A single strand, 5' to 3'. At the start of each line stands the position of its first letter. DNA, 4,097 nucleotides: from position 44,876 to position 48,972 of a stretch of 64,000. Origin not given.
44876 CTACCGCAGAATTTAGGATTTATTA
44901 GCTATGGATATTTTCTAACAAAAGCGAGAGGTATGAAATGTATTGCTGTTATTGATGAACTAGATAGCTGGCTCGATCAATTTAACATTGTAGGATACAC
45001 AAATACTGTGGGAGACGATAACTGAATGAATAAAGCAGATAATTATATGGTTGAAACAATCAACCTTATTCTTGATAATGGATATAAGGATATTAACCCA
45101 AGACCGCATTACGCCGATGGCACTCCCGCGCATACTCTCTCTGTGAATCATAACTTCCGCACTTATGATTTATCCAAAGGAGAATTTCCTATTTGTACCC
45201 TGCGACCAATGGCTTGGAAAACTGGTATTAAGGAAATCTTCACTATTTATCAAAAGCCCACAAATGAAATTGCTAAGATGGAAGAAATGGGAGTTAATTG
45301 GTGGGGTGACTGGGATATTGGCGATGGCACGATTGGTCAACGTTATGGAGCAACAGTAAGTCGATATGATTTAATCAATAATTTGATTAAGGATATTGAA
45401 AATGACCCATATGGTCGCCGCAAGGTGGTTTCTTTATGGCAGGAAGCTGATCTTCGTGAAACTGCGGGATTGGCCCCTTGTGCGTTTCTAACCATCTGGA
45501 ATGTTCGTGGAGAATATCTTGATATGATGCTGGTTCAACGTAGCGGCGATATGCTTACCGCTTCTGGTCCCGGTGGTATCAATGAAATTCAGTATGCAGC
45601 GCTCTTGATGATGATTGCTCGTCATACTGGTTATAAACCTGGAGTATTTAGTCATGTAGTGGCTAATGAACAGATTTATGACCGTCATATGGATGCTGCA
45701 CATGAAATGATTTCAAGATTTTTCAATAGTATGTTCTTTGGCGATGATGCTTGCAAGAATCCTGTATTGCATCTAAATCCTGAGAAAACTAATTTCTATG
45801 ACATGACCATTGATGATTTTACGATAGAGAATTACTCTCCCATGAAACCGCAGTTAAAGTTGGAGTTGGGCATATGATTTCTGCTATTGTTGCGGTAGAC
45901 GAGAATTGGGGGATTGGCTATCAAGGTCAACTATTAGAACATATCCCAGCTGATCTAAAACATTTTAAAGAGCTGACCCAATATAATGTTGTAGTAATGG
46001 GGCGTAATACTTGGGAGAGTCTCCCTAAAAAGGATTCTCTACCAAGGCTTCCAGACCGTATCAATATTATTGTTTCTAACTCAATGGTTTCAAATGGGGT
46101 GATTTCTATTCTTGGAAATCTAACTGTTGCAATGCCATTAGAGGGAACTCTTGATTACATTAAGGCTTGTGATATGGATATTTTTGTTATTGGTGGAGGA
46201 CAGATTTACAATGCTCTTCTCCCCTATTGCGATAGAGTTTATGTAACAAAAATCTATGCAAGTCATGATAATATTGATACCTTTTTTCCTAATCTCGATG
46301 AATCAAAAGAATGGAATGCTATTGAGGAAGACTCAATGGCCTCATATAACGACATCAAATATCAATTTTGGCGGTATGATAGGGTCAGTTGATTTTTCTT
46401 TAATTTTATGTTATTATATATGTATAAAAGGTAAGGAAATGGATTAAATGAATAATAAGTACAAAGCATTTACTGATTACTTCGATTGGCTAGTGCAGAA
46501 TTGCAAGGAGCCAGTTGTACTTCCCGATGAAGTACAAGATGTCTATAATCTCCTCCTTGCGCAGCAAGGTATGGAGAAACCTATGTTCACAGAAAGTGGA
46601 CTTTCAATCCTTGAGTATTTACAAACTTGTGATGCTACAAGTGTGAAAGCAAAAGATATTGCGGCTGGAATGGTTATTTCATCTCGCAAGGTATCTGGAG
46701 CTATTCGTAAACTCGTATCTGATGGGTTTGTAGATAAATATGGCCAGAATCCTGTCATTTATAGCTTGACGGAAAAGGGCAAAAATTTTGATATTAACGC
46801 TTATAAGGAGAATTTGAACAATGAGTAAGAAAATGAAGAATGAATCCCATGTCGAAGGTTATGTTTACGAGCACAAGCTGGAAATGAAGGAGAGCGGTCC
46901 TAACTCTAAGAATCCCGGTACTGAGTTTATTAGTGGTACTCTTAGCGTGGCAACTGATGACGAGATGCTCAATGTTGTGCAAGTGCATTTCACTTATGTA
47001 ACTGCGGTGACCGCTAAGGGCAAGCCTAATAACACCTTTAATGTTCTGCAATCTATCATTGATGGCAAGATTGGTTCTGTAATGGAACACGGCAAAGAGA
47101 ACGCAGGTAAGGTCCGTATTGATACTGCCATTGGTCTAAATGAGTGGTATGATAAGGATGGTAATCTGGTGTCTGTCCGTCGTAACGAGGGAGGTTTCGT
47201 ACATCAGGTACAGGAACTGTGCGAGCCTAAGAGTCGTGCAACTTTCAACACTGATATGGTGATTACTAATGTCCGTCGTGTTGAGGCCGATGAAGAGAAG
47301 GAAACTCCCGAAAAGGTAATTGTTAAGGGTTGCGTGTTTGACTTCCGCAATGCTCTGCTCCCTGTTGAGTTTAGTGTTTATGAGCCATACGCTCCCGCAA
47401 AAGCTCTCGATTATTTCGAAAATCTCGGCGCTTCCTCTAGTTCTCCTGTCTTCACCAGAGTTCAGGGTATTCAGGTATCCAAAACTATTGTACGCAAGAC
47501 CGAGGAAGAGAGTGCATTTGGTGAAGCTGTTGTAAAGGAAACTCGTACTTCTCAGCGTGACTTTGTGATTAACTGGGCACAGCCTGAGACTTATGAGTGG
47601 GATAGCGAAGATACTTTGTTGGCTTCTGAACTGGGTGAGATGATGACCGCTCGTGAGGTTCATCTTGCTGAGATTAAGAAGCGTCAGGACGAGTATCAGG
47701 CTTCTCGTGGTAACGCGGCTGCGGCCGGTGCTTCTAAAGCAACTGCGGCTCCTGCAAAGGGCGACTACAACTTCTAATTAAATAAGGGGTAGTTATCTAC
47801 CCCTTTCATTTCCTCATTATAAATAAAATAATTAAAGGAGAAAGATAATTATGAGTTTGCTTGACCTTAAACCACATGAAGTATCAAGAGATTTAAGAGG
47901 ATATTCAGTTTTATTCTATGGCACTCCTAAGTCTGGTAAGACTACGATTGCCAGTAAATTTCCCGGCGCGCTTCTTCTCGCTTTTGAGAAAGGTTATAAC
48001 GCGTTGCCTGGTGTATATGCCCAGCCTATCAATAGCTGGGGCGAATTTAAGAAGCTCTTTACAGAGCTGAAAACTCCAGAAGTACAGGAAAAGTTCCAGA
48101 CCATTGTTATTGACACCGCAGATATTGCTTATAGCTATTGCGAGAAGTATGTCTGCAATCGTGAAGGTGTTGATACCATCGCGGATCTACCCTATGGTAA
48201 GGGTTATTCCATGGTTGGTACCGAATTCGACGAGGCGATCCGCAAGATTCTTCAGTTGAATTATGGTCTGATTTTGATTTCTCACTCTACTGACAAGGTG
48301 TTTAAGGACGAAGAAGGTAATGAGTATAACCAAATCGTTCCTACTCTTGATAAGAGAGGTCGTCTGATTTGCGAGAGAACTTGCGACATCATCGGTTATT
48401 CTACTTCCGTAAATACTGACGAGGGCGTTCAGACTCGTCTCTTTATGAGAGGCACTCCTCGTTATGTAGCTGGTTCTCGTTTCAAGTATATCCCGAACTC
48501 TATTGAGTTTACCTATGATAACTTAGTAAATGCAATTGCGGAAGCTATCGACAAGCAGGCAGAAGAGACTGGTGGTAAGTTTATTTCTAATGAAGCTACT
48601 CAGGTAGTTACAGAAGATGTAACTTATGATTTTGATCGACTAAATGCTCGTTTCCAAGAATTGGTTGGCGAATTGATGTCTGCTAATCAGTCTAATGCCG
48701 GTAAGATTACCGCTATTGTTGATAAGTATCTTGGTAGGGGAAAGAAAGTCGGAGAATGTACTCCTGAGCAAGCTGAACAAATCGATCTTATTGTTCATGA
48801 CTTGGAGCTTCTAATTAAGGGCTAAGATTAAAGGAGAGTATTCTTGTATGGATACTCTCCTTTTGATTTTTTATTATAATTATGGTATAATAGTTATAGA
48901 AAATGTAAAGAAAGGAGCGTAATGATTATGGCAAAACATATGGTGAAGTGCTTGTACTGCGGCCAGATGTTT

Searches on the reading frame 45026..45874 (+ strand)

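Call 43: search_protein_families(library=pfam, proteins=[window:45026-45874:+], max_evalue=0.0001)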
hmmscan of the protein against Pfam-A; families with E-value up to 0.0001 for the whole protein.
window:45026-45874:+ (283 aa): 1 family
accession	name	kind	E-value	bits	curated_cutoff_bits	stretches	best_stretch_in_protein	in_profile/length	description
PF00303.24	Thymidylat_synt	-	1.4e-58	198.6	24.3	1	10-279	5-262/266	Thymidylate synthase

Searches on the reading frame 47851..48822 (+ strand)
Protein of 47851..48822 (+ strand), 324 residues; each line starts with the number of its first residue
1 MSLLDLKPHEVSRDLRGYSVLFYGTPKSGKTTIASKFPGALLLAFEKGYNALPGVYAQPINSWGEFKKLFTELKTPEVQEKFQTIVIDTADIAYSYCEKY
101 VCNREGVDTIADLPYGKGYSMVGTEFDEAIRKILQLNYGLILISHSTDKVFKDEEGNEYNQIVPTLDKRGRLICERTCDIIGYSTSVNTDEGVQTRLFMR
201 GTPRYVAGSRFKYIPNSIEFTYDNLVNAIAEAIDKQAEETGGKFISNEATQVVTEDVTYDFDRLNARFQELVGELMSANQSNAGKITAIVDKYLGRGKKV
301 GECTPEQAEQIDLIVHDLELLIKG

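Call 43: search_protein_families(library=pfam, proteins=[window:47851-48822:+], max_evalue=0.0001)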
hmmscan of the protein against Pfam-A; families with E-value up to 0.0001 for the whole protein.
window:47851-48822:+ (324 aa): 1 family
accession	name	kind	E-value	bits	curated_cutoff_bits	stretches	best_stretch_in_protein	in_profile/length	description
PF13479.12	AAA_24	-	8e-43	147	27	1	17-211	2-195/195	AAA domain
